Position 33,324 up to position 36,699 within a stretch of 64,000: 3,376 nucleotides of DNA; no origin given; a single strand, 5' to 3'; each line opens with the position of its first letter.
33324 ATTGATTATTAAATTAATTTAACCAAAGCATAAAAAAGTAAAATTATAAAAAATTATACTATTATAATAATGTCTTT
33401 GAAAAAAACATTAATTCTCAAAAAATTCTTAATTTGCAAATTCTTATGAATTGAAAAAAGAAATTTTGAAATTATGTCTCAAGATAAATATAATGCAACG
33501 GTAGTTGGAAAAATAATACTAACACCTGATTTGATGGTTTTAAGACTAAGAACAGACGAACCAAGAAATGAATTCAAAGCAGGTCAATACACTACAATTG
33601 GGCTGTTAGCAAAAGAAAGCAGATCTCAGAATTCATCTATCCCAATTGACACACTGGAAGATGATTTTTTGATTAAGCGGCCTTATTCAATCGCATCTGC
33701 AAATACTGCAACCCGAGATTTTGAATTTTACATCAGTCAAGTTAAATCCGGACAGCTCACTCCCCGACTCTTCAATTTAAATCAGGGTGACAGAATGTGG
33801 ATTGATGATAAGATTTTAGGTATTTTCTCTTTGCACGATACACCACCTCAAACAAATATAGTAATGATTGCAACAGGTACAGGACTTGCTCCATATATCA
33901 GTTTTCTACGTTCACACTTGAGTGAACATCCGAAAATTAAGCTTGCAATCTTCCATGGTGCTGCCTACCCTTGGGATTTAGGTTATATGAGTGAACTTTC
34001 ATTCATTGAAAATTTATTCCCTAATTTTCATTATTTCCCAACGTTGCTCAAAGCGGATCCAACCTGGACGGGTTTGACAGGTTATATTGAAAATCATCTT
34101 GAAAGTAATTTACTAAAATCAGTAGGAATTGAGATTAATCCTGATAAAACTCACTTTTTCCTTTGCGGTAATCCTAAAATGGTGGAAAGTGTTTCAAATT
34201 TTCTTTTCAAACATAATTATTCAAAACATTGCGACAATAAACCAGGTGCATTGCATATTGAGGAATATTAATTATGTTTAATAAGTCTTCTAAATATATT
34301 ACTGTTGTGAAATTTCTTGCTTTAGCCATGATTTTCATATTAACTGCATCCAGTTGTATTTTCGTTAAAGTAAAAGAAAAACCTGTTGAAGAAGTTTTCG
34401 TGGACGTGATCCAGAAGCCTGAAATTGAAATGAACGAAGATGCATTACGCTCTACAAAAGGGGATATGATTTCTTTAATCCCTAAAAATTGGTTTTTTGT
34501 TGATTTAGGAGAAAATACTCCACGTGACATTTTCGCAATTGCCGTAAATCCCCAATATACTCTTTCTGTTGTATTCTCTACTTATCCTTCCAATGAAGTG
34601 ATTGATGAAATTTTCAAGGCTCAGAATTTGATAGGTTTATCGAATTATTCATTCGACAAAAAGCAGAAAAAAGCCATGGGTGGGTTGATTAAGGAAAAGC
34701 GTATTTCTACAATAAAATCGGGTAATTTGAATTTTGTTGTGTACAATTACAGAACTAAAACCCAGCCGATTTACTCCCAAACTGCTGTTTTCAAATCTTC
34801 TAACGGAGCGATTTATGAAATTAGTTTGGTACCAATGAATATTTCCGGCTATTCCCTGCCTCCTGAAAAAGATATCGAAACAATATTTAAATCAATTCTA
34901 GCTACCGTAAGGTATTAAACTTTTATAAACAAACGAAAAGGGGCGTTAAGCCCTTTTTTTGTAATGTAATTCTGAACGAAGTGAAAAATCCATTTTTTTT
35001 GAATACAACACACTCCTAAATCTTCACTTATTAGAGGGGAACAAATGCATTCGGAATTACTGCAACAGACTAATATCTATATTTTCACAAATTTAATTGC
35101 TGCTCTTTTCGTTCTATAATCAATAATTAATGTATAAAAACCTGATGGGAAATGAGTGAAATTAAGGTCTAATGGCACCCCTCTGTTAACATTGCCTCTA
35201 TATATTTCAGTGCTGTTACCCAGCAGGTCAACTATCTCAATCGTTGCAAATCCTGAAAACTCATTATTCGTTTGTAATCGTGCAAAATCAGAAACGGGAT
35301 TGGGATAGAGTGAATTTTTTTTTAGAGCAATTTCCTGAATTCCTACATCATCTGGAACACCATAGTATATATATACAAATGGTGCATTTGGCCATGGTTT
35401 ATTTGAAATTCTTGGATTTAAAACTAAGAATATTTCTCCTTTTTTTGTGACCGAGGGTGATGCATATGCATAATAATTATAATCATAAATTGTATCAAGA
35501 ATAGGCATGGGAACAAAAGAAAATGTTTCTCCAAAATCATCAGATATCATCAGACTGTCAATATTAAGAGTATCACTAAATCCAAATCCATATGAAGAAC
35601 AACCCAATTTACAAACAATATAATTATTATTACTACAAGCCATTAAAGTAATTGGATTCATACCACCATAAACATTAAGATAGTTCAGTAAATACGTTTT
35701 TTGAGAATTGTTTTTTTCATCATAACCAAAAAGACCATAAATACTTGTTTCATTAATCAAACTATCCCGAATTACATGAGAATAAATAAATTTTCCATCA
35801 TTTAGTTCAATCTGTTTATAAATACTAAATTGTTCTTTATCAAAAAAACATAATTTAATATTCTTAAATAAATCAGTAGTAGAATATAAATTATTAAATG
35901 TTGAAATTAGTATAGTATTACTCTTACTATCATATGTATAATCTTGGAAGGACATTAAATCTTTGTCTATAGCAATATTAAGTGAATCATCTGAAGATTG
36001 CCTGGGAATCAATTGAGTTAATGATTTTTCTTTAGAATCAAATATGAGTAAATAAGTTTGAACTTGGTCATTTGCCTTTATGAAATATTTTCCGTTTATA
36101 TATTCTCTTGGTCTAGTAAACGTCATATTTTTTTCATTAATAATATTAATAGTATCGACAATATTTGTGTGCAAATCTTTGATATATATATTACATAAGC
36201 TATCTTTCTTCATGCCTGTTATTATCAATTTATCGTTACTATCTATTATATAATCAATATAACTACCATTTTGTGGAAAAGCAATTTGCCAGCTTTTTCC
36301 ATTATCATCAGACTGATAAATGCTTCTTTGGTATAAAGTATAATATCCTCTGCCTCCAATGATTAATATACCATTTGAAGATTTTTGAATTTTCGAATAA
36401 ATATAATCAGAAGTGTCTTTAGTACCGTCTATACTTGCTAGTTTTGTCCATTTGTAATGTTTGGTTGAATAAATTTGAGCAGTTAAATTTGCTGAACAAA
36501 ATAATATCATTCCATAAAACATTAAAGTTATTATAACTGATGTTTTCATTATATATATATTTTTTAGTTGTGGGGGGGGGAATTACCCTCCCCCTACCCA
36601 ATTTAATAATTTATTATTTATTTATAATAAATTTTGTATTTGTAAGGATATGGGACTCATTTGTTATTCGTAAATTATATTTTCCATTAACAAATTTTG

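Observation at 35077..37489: Duplicated two-gene module: Cys-rich secreted protein followed by BNR-repeat T9SS-CTD protein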

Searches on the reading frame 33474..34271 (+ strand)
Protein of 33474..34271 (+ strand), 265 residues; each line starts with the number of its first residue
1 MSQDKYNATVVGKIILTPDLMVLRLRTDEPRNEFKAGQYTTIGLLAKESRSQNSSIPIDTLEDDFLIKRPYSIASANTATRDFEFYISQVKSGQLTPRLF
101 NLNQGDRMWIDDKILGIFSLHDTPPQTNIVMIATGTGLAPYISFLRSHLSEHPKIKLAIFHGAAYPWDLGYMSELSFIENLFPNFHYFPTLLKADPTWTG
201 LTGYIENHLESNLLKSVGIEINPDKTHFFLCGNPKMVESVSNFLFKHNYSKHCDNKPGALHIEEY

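Call 32: search_protein_families(library=pfam, proteins=[window:33474-34271:+], max_evalue=0.00001)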
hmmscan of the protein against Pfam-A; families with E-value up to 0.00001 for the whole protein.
window:33474-34271:+ (265 aa): 1 family
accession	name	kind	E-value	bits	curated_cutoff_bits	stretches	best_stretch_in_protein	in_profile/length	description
PF00175.26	NAD_binding_1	-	3.9e-19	69.7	22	1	131-241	1-108/109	Oxidoreductase NAD-binding domain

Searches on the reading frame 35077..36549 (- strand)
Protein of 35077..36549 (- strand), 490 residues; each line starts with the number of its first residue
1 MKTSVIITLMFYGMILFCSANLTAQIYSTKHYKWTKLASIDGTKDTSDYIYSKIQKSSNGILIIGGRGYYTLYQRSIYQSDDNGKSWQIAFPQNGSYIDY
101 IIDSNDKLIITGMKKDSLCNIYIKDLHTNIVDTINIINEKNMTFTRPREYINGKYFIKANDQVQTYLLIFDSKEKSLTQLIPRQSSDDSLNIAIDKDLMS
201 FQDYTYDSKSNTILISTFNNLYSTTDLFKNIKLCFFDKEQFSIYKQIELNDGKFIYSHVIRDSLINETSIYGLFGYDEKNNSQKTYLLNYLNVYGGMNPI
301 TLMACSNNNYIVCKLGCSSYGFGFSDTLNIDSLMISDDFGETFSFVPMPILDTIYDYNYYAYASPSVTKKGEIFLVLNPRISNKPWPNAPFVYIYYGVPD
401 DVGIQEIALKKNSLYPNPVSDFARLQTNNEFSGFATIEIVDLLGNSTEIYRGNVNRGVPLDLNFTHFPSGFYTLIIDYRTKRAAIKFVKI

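Call 3: search_protein_families(library=pfam, proteins=[window:35077-36549:-], max_evalue=0.1)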
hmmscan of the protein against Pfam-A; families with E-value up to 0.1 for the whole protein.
window:35077-36549:- (490 aa): 2 families
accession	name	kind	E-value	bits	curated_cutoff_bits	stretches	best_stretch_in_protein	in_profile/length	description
PF18962.6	Por_Secre_tail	-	2.9e-08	34.3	27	1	414-484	1-70/75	Secretion system C-terminal sorting domain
PF02012.26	BNR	-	0.00099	19.2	27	0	80-88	3-11/12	BNR/Asp-box repeat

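Call 4: search_protein_families(library=ncbifam, proteins=[window:35077-36549:-], max_evalue=0.1)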
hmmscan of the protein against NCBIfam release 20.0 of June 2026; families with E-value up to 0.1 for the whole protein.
window:35077-36549:- (490 aa): 3 families
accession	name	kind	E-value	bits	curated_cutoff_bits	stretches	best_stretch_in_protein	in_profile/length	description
TIGR04183.1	Por_Secre_tail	domain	2.4e-06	27.4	23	1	414-489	1-71/72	T9SS type A sorting domain-containing protein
NF038113.1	T9SSA_dep_M36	equivalog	1e-05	23.9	885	1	402-486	783-865/869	T9SS-dependent M36 family metallopeptidase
NF040520.1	Ig_like_BLP2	equivalog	0.079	11.1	750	0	39-162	117-236/730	Ig-like repeat protein Blp2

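Call 26: search_solved_structures(query=A3, max_evalue=1)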
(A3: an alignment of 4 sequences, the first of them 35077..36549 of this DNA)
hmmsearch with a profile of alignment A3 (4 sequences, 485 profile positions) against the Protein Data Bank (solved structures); distinct sequences matched with E-value up to 1: 9.
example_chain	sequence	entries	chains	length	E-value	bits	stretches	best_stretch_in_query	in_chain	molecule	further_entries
5jvk_A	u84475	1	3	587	1.1e-05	27.5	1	410-484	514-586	Uncharacterized protein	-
7pzj_A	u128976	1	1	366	0.00014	23.8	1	385-478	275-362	Lipase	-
8glk_D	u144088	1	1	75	0.00021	23.2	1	410-482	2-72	Endonuclease I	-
8qb1_A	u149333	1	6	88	0.023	16.5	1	412-484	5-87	Mirolase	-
8glj_D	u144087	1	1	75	0.026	16.3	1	411-484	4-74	Por secretion system C-terminal sorting domain-containing protein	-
5u3m_H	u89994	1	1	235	0.29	12.9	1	64-186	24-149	DH511.11P Fab Heavy Chain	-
5u3n_H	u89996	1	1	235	0.35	12.6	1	65-186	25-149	DH511.12P Fab Heavy Chain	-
9zg9_A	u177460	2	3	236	0.35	12.6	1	65-186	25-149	Antibody DH511.12P Fab heavy chain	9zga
5uyt_A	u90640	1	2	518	0.66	11.7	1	409-471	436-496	Ice-binding protein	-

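Call 108: search_protein_families(library=padloc, proteins=[window:35077-36549:-], max_evalue=0.01)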
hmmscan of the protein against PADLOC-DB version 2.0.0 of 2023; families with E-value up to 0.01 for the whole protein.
window:35077-36549:- (490 aa): 0 families
